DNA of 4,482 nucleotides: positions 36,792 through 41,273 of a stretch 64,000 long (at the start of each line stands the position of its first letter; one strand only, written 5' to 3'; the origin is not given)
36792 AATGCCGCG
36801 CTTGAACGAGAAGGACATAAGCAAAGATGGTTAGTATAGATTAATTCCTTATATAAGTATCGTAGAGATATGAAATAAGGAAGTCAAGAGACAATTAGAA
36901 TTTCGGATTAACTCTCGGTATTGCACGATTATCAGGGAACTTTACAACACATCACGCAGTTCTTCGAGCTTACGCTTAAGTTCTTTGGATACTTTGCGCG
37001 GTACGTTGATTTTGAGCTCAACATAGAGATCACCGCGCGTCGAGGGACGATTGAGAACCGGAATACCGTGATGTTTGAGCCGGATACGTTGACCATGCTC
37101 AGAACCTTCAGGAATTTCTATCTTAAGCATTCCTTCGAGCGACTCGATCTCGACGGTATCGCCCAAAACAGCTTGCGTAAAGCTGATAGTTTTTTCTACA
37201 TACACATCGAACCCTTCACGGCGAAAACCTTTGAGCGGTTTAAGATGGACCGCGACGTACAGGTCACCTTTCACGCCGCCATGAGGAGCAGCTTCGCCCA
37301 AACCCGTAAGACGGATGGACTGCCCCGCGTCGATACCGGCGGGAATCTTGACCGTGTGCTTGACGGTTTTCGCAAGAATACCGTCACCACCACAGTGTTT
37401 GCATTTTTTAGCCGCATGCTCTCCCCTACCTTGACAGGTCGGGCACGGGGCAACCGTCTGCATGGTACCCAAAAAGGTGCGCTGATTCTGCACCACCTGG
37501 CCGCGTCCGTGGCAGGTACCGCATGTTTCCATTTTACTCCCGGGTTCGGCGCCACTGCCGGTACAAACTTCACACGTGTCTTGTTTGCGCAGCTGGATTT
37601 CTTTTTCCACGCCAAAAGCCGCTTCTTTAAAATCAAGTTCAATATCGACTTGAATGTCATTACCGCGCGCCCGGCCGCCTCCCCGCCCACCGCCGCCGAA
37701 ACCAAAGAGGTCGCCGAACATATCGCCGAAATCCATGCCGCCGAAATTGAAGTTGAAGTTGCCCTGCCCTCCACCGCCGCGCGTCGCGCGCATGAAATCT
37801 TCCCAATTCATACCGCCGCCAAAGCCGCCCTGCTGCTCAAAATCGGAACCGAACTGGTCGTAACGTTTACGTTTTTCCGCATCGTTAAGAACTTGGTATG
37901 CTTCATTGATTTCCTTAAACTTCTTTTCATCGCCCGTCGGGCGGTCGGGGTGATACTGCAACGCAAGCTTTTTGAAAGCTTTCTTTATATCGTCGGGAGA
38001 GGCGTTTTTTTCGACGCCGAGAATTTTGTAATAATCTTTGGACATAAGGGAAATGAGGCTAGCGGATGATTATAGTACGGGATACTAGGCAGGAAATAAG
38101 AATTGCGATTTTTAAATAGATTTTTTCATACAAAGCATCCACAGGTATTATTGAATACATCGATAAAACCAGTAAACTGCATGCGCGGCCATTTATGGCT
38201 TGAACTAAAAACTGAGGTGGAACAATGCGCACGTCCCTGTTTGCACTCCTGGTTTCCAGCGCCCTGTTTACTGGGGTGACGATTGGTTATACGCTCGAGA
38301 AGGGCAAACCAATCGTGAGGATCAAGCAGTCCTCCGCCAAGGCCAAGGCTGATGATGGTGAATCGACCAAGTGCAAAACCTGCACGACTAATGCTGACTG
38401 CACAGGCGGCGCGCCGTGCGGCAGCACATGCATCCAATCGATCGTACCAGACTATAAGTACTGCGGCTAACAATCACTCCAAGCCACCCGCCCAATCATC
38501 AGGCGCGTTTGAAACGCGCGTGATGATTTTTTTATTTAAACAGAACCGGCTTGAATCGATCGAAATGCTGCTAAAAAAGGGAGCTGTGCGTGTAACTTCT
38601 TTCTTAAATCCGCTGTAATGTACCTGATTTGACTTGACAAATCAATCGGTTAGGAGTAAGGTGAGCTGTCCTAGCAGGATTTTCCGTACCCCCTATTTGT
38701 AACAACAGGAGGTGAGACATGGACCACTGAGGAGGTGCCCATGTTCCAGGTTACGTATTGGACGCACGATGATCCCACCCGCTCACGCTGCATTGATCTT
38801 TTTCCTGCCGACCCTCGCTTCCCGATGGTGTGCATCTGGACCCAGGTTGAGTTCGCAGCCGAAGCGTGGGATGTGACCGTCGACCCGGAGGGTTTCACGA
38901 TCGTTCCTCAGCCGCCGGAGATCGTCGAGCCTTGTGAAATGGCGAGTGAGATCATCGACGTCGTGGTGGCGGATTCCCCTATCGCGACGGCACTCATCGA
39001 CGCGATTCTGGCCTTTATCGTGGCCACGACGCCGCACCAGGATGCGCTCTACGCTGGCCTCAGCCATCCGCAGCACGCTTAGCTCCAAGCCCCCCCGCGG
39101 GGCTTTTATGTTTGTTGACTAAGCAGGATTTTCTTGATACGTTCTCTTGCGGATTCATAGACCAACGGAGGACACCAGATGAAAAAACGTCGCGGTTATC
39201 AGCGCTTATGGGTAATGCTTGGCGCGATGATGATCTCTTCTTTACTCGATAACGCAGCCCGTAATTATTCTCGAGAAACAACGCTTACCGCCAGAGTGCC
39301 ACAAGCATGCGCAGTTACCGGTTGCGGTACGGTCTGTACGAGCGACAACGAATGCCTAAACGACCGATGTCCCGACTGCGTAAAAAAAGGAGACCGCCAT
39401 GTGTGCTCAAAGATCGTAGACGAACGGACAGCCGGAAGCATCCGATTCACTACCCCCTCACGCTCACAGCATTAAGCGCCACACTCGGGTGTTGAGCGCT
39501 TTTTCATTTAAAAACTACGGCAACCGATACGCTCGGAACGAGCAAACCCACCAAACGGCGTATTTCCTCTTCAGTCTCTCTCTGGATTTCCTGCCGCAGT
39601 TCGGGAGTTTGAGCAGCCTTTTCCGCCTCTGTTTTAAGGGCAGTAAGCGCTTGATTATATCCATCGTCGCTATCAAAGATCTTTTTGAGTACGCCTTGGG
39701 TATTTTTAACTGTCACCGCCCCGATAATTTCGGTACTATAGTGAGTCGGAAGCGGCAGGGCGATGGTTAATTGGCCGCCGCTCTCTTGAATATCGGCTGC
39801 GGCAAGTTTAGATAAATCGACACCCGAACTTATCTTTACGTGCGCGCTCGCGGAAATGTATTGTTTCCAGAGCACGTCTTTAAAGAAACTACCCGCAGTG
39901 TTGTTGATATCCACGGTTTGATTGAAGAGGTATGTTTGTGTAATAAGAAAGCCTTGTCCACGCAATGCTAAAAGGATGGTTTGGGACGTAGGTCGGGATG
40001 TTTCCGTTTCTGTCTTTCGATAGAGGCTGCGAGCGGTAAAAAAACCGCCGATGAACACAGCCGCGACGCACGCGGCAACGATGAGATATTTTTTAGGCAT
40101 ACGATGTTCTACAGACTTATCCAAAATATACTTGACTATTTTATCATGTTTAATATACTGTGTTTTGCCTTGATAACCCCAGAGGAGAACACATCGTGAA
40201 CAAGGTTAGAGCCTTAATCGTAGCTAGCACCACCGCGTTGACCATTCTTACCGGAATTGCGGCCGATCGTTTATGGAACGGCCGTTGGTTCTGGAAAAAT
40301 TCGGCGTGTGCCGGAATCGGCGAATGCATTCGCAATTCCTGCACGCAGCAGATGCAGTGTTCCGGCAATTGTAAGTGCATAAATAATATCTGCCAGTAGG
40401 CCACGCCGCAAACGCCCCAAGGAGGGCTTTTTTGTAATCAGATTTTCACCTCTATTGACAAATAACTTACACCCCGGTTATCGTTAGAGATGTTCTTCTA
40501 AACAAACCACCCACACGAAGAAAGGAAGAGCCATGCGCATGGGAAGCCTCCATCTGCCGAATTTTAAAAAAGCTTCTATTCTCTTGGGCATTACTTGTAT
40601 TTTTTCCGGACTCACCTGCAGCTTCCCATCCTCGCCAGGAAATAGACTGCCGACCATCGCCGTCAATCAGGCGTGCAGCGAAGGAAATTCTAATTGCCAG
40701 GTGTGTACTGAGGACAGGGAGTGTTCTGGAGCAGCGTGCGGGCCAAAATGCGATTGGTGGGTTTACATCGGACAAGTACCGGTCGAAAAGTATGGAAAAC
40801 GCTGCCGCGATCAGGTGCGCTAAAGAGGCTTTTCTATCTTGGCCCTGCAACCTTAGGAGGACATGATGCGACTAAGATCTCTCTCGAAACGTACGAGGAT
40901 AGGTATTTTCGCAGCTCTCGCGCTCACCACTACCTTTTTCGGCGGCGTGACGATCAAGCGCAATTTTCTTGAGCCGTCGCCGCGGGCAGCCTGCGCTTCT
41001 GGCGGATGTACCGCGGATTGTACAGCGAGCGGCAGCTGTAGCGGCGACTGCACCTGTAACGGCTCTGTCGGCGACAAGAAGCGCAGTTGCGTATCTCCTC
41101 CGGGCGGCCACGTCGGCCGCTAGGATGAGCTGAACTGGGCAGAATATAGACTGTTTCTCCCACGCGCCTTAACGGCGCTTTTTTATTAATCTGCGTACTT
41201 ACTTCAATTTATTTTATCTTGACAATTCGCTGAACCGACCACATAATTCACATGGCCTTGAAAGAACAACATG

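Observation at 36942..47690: Heat-shock regulon split into pieces by two insertions; CIRCE only at hrcA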

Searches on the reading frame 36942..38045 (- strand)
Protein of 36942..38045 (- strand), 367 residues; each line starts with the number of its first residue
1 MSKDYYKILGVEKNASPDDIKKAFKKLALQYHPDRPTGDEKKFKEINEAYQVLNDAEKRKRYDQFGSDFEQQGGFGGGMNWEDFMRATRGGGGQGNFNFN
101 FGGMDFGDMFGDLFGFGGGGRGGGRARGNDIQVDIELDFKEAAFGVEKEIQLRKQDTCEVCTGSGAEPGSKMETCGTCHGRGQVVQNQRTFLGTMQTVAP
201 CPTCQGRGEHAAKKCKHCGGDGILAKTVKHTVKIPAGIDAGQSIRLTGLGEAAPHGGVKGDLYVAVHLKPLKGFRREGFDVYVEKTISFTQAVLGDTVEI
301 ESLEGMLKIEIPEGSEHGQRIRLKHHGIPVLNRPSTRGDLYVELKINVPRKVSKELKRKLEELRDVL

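Call 8: search_protein_families(library=pfam, proteins=[window:36942-38045:-], max_evalue=0.01)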
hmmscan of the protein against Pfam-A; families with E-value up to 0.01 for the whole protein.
window:36942-38045:- (367 aa): 3 families
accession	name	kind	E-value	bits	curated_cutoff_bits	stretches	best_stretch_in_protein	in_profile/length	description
PF01556.23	DnaJ_C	-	2.2e-45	154.9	26.6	1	131-349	1-152/152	DnaJ C terminal domain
PF00226.36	DnaJ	-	2.5e-25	88.8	27.8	1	4-63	1-63/63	DnaJ domain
PF00684.25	DnaJ_CXXCXGXG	-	4.4e-16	59.3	32.7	1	158-222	1-65/65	DnaJ central domain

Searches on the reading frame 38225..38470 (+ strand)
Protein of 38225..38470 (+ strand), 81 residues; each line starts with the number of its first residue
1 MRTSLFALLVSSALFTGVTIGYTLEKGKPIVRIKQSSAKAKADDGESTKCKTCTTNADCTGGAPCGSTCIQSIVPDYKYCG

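Call 25: search_protein_families(library=ncbifam, proteins=[window:38225-38470:+], max_evalue=0.01)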
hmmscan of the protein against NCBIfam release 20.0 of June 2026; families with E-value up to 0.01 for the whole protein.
window:38225-38470:+ (81 aa): 0 families

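Call 67: search_protein_families(library=phrogs, proteins=[P0004, P0003, P0005], max_evalue=0.01)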
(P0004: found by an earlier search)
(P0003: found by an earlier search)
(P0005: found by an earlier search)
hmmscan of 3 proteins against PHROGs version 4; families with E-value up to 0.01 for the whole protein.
P0004 (139 aa): 2 families
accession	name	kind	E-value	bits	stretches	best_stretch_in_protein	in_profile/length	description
phrog_1244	-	unknown function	3.2e-05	24.4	1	14-121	30-147/157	-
phrog_20923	-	unknown function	0.0031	18.7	1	21-98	12-85/158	-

P0003 (181 aa): 0 families

P0005 (137 aa): 0 families

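Call 68: search_protein_families(library=padloc, proteins=[P0004, P0003, P0005], max_evalue=0.01)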
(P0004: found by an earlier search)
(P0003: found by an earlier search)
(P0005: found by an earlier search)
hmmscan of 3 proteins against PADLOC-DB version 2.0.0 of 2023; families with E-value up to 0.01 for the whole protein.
P0004 (139 aa): 0 families

P0003 (181 aa): 0 families

P0005 (137 aa): 0 families

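Call 77: find_homologous_proteins(query=A1, max_evalue=0.001)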
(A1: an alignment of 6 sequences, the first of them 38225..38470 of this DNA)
Query A1 (6 sequences) (81 aa, profile of the alignment): 6 proteins with E <= 0.001 among 621 candidates.
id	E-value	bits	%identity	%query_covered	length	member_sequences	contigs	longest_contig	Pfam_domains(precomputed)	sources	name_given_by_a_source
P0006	6.4e-19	86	27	89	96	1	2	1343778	-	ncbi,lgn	-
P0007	1.1e-18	85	30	12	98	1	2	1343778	-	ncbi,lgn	-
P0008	2.1e-18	84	100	100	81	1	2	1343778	-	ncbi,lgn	-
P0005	4.8e-15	73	40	78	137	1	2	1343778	-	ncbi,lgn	-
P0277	6.2e-15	73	29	79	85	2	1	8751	-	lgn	-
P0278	1.3e-12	65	26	65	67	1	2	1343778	-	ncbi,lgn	-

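Call 78: find_encoding_contigs(protein=P0277, flank=10000, max_places=4)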
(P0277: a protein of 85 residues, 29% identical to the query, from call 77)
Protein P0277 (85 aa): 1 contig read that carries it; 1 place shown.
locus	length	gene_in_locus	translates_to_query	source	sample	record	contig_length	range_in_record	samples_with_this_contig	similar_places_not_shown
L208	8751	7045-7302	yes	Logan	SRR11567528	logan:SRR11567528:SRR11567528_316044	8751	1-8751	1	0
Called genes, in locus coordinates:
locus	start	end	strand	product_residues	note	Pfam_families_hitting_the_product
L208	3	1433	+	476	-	?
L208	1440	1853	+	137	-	PF00075:RNase_H, PF13456:RVT_3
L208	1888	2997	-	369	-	-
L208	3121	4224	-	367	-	PF00226:DnaJ, PF01556:DnaJ_C, PF00684:DnaJ_CXXCXGXG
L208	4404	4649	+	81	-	-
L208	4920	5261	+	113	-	-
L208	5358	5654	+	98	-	-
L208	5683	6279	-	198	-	PF14014:DUF4230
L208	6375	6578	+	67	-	-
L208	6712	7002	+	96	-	-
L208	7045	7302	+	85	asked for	-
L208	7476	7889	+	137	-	-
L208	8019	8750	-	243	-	?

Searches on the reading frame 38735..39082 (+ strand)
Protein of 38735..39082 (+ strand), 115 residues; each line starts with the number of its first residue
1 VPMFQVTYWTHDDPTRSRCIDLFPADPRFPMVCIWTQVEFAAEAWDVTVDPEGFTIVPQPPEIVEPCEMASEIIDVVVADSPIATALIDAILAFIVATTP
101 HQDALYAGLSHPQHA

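Call 17: search_protein_families(library=pfam, proteins=[window:38735-39082:+], max_evalue=0.01)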
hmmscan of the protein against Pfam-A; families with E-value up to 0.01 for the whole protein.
window:38735-39082:+ (115 aa): 0 families

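Call 25: search_protein_families(library=ncbifam, proteins=[window:38735-39082:+], max_evalue=0.01)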
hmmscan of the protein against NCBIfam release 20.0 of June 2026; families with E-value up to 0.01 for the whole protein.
window:38735-39082:+ (115 aa): 0 families

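Call 67: search_protein_families(library=phrogs, proteins=[window:38735-39082:+], max_evalue=0.01)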
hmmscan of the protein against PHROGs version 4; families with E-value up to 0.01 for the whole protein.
window:38735-39082:+ (115 aa): 0 families

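Call 68: search_protein_families(library=padloc, proteins=[window:38735-39082:+], max_evalue=0.01)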
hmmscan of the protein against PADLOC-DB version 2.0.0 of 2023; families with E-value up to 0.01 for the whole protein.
window:38735-39082:+ (115 aa): 0 families

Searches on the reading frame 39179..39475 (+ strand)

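Call 67: search_protein_families(library=phrogs, proteins=[P0004, P0003, P0005], max_evalue=0.01)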
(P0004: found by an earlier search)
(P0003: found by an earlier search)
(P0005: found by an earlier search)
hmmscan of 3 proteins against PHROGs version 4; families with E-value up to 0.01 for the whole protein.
P0004 (139 aa): 2 families
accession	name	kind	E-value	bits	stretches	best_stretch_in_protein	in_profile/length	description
phrog_1244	-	unknown function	3.2e-05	24.4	1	14-121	30-147/157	-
phrog_20923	-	unknown function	0.0031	18.7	1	21-98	12-85/158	-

P0003 (181 aa): 0 families

P0005 (137 aa): 0 families

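Call 68: search_protein_families(library=padloc, proteins=[P0004, P0003, P0005], max_evalue=0.01)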
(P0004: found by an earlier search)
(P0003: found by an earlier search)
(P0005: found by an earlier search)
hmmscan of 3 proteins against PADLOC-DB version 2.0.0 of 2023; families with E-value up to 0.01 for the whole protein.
P0004 (139 aa): 0 families

P0003 (181 aa): 0 families

P0005 (137 aa): 0 families

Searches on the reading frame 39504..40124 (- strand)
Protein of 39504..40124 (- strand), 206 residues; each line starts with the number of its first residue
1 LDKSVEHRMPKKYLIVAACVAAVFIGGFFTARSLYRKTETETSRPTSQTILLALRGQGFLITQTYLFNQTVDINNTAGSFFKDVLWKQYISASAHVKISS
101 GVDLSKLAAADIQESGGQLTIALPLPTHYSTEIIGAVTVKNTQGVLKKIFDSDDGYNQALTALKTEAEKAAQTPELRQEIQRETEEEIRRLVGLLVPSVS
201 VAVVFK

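Call 8: search_protein_families(library=pfam, proteins=[window:39504-40124:-], max_evalue=0.01)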
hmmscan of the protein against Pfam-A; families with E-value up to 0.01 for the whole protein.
window:39504-40124:- (206 aa): 2 families
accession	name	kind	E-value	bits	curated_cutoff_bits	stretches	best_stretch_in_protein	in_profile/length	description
PF14014.11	DUF4230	-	1.3e-13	51.7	27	1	55-193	4-139/148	Protein of unknown function (DUF4230)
PF09490.15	CbtA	-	0.0065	16.8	30.7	0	11-56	69-115/239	Probable cobalt transporter subunit (CbtA)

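Call 25: search_protein_families(library=ncbifam, proteins=[window:39504-40124:-], max_evalue=0.01)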
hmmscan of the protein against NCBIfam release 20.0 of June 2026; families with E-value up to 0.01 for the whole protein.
window:39504-40124:- (206 aa): 0 families

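Call 67: search_protein_families(library=phrogs, proteins=[P0004, P0003, window:39504-40124:-, P0005], max_evalue=0.01)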
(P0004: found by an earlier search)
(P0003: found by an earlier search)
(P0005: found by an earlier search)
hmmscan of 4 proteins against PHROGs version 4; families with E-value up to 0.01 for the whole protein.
P0004 (139 aa): 2 families
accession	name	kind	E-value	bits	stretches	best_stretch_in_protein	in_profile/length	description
phrog_1244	-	unknown function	3.2e-05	24.4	1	14-121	30-147/157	-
phrog_20923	-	unknown function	0.0031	18.7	1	21-98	12-85/158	-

P0003 (181 aa): 0 families

window:39504-40124:- (206 aa): 0 families

P0005 (137 aa): 0 families

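Call 68: search_protein_families(library=padloc, proteins=[P0004, P0003, window:39504-40124:-, P0005], max_evalue=0.01)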
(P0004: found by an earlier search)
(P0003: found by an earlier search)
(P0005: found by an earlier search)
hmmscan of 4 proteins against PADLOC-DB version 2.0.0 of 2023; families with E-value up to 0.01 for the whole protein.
P0004 (139 aa): 0 families

P0003 (181 aa): 0 families

window:39504-40124:- (206 aa): 0 families

P0005 (137 aa): 0 families

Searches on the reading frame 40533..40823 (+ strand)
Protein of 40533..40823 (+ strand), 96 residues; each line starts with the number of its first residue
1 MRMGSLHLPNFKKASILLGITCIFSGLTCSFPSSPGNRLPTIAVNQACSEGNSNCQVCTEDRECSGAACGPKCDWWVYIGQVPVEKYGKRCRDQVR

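Call 67: search_protein_families(library=phrogs, proteins=[P0004, P0003, P0005], max_evalue=0.01)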
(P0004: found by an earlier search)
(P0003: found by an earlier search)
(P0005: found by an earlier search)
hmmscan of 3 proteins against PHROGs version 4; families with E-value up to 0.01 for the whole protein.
P0004 (139 aa): 2 families
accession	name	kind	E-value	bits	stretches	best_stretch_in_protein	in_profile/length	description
phrog_1244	-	unknown function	3.2e-05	24.4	1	14-121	30-147/157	-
phrog_20923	-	unknown function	0.0031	18.7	1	21-98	12-85/158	-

P0003 (181 aa): 0 families

P0005 (137 aa): 0 families

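Call 68: search_protein_families(library=padloc, proteins=[P0004, P0003, P0005], max_evalue=0.01)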
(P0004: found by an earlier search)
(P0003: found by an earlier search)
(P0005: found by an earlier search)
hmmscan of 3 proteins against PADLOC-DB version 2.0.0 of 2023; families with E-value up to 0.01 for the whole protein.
P0004 (139 aa): 0 families

P0003 (181 aa): 0 families

P0005 (137 aa): 0 families

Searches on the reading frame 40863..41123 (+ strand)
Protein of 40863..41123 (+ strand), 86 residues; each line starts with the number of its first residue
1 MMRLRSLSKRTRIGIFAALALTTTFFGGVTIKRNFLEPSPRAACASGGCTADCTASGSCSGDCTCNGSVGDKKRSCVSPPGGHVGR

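Call 25: search_protein_families(library=ncbifam, proteins=[window:40863-41123:+], max_evalue=0.01)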
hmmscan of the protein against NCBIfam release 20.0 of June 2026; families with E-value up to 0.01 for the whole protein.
window:40863-41123:+ (86 aa): 0 families

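Call 67: search_protein_families(library=phrogs, proteins=[P0004, P0003, P0005], max_evalue=0.01)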
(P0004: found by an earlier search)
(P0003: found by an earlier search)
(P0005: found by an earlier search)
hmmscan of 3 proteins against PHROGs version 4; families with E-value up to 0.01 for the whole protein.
P0004 (139 aa): 2 families
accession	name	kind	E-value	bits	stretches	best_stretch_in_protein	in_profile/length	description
phrog_1244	-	unknown function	3.2e-05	24.4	1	14-121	30-147/157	-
phrog_20923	-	unknown function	0.0031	18.7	1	21-98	12-85/158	-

P0003 (181 aa): 0 families

P0005 (137 aa): 0 families

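Call 68: search_protein_families(library=padloc, proteins=[P0004, P0003, P0005], max_evalue=0.01)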
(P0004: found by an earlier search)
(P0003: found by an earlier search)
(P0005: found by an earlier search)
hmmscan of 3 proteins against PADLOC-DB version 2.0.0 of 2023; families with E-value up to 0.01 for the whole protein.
P0004 (139 aa): 0 families

P0003 (181 aa): 0 families

P0005 (137 aa): 0 families
